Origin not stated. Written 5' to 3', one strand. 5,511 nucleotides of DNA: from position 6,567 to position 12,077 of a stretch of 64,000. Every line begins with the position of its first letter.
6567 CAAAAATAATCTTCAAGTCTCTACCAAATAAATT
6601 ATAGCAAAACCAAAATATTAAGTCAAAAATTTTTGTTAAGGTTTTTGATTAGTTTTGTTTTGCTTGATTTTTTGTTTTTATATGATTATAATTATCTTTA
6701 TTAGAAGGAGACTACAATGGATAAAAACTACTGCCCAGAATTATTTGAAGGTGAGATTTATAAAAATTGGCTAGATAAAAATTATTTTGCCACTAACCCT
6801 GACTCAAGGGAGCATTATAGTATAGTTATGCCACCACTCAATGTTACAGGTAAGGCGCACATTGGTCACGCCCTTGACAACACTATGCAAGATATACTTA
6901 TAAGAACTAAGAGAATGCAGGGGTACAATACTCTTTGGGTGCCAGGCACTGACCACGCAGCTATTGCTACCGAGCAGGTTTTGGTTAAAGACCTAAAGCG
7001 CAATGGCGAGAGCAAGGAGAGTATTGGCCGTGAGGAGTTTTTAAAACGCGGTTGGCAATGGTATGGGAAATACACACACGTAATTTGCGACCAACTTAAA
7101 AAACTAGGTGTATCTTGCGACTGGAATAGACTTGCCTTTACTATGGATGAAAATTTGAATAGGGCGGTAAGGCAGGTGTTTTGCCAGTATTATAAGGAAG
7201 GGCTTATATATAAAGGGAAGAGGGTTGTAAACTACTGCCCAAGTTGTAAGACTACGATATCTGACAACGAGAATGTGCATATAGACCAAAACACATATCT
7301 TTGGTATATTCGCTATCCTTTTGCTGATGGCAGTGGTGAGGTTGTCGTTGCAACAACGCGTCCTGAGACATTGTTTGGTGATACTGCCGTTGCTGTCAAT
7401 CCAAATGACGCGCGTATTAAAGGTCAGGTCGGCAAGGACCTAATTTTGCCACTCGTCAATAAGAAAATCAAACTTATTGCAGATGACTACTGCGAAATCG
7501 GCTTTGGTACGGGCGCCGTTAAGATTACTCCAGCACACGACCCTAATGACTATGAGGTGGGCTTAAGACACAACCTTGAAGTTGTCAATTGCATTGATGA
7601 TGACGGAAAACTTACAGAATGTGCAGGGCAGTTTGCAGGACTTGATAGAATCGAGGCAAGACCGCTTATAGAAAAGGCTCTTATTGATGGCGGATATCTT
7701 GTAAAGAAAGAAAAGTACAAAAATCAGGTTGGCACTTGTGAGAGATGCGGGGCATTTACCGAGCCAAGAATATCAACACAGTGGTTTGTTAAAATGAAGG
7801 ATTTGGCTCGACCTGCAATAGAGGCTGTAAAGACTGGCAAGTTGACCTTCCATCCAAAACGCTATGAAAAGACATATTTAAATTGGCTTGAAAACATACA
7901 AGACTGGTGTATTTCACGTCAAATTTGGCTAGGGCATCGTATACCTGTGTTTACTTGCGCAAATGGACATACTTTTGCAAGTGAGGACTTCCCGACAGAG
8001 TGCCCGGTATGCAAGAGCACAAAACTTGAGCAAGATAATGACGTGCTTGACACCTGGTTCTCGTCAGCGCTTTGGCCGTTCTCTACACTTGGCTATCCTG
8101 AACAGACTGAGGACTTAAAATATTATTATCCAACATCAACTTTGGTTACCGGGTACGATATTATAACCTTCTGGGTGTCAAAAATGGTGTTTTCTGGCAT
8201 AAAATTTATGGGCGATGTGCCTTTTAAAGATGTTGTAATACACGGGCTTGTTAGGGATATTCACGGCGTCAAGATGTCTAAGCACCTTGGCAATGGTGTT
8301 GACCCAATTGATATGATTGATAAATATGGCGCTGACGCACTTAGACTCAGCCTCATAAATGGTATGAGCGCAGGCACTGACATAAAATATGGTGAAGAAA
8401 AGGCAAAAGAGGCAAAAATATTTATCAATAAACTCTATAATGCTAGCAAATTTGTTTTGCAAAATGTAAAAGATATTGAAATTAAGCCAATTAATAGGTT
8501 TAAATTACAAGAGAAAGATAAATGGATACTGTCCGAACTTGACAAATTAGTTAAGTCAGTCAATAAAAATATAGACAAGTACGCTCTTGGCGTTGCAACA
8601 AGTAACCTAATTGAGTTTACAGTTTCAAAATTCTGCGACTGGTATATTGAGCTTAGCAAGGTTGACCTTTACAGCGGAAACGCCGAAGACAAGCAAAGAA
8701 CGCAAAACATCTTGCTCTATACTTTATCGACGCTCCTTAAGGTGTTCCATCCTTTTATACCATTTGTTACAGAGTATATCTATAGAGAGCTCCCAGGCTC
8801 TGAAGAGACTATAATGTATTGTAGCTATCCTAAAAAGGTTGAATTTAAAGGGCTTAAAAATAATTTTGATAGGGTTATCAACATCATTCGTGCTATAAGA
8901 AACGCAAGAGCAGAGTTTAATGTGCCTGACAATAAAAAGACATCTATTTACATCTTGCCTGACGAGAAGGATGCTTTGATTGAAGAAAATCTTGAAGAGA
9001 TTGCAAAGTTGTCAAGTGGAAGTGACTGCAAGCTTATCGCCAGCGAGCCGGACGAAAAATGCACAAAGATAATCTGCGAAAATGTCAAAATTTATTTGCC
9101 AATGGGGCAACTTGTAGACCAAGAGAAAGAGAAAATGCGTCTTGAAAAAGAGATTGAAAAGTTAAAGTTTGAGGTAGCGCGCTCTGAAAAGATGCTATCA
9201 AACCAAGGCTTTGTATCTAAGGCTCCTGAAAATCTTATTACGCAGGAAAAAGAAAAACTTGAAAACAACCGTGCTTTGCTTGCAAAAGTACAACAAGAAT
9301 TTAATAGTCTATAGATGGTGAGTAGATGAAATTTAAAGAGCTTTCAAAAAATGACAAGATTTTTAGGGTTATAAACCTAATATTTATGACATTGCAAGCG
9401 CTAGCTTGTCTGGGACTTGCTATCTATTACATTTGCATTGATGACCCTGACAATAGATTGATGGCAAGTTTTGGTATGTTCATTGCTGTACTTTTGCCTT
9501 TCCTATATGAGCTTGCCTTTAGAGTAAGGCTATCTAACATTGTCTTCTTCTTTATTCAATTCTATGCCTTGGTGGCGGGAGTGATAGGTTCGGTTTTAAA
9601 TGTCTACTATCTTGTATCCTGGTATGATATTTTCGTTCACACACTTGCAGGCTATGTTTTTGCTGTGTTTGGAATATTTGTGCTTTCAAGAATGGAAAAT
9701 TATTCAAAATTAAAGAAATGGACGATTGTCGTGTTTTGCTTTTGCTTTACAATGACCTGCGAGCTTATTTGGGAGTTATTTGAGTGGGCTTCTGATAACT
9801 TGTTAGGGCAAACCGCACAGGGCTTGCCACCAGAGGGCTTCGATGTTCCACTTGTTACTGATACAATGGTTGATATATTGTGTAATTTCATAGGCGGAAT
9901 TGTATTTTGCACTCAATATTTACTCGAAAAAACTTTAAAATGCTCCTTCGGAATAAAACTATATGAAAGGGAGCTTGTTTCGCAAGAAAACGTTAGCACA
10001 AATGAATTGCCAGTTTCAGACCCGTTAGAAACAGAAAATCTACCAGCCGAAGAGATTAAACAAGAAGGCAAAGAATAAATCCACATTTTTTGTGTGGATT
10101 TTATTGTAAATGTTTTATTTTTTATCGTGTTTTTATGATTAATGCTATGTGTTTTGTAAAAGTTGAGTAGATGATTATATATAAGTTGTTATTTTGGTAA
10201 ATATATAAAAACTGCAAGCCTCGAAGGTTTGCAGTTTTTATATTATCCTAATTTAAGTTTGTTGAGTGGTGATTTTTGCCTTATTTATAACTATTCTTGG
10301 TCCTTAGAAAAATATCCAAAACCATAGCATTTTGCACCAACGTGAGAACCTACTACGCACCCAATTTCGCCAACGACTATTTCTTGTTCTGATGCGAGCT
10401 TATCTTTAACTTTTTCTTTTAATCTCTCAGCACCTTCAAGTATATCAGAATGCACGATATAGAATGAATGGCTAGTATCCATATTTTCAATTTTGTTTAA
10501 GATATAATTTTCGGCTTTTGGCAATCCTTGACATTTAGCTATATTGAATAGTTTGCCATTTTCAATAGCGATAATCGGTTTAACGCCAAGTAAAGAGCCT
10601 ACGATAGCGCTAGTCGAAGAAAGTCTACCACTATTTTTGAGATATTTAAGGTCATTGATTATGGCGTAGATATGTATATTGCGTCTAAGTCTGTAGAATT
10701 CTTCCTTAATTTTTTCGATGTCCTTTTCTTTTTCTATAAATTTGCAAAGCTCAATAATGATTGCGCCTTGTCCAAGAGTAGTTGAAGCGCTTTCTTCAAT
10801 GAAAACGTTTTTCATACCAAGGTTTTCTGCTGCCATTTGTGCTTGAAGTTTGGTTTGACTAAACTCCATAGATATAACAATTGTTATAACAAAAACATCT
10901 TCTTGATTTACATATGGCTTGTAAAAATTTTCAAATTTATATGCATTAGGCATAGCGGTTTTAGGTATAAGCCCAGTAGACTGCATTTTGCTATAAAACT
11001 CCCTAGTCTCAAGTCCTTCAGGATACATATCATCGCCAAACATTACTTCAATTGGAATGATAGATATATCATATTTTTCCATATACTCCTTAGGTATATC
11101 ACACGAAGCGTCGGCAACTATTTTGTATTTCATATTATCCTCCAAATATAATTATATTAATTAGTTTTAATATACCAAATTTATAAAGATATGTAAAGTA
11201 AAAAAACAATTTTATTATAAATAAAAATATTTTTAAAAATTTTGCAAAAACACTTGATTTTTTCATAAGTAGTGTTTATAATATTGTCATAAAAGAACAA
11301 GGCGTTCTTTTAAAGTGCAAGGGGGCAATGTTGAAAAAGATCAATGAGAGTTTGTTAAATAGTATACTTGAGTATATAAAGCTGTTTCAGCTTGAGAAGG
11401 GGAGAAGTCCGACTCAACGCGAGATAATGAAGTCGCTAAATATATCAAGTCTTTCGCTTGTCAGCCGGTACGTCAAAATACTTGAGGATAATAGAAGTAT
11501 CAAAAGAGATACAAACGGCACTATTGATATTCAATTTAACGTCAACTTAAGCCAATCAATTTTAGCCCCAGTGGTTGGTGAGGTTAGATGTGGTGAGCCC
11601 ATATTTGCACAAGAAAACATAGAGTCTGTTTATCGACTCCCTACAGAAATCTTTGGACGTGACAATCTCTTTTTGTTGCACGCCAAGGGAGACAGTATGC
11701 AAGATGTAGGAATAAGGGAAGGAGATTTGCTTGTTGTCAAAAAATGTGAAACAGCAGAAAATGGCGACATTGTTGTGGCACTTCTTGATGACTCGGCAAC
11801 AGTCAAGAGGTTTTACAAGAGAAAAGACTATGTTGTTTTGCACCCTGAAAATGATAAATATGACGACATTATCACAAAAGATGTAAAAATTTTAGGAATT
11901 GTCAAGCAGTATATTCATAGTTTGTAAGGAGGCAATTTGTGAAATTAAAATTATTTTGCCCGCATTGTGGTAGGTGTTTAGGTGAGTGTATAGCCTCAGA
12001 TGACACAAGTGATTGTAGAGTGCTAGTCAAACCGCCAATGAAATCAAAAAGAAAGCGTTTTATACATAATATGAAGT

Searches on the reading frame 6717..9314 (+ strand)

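Call 46: search_protein_families(library=pfam, proteins=[window:6717-9314:+], max_evalue=0.01)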
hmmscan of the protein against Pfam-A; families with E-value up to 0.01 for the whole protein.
window:6717-9314:+ (865 aa): 7 families
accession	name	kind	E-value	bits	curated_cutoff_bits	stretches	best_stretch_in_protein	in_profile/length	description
PF00133.28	tRNA-synt_1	-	1.3e-130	436.4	22.7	1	14-557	2-412/414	tRNA synthetases class I (I, L, M and V)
PF08264.19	Anticodon_1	-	3.5e-40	137.7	25.1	1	601-746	1-148/148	Anticodon-binding domain of tRNA ligase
PF09334.17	tRNA-synt_1g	-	1.4e-22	80.4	20.1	2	43-185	10-134/391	tRNA synthetases class I (M)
PF10458.14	Val_tRNA-synt_C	-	7.4e-13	49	25.9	1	801-864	1-64/66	Valyl tRNA synthetase tRNA binding arm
PF13603.12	tRNA-synt_1_2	-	8.7e-10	38.8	25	1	239-298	86-145/185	Leucyl-tRNA synthetase, editing domain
PF01406.26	tRNA-synt_1e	-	7.5e-06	25.9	27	0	500-566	234-299/301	tRNA synthetases class I (C) catalytic domain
PF21349.2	RUBY_RBDX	-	0.00014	21.7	26.5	0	417-436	7-26/30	Rubrerythrin, rubredoxin-like domain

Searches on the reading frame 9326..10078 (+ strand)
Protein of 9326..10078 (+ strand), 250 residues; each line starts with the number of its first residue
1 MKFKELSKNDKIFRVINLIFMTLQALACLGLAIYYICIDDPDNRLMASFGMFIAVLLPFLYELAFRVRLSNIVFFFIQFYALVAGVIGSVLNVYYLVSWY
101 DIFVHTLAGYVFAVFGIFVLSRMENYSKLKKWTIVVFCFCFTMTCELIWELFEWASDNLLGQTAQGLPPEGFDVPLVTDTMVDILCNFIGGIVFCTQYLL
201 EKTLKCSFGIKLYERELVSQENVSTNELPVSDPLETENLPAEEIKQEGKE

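Call 46: search_protein_families(library=pfam, proteins=[window:9326-10078:+], max_evalue=0.01)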
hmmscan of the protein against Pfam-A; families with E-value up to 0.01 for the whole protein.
window:9326-10078:+ (250 aa): 1 family
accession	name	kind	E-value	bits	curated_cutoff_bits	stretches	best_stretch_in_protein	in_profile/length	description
PF09997.14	DUF2238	-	0.00019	21.7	26.4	1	99-163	58-119/140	Predicted membrane protein (DUF2238)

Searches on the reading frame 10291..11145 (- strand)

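Call 46: search_protein_families(library=pfam, proteins=[window:10291-11145:-], max_evalue=0.01)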
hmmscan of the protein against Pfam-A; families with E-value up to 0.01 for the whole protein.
window:10291-11145:- (284 aa): 1 family
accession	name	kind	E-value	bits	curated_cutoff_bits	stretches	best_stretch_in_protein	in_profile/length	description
PF02645.21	DegV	-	3e-63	214.2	27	1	6-280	1-279/280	Uncharacterised protein, DegV family COG1307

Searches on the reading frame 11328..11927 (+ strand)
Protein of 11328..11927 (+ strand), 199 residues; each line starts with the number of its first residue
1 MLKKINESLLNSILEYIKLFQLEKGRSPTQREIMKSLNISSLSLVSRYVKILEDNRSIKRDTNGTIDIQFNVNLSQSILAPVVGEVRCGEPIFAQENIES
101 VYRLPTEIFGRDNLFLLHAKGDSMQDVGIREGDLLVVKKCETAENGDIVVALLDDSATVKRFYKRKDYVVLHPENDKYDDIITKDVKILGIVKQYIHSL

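Call 46: search_protein_families(library=pfam, proteins=[window:11328-11927:+], max_evalue=0.01)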
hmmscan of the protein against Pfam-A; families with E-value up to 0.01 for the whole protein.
window:11328-11927:+ (199 aa): 2 families
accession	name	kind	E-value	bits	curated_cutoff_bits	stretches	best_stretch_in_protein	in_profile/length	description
PF00717.28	Peptidase_S24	-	8.2e-32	109.8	23.3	1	81-192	1-115/116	Peptidase S24-like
PF01726.22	LexA_DNA_bind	-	0.00056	20.1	23.7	1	12-61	10-59/65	LexA DNA binding domain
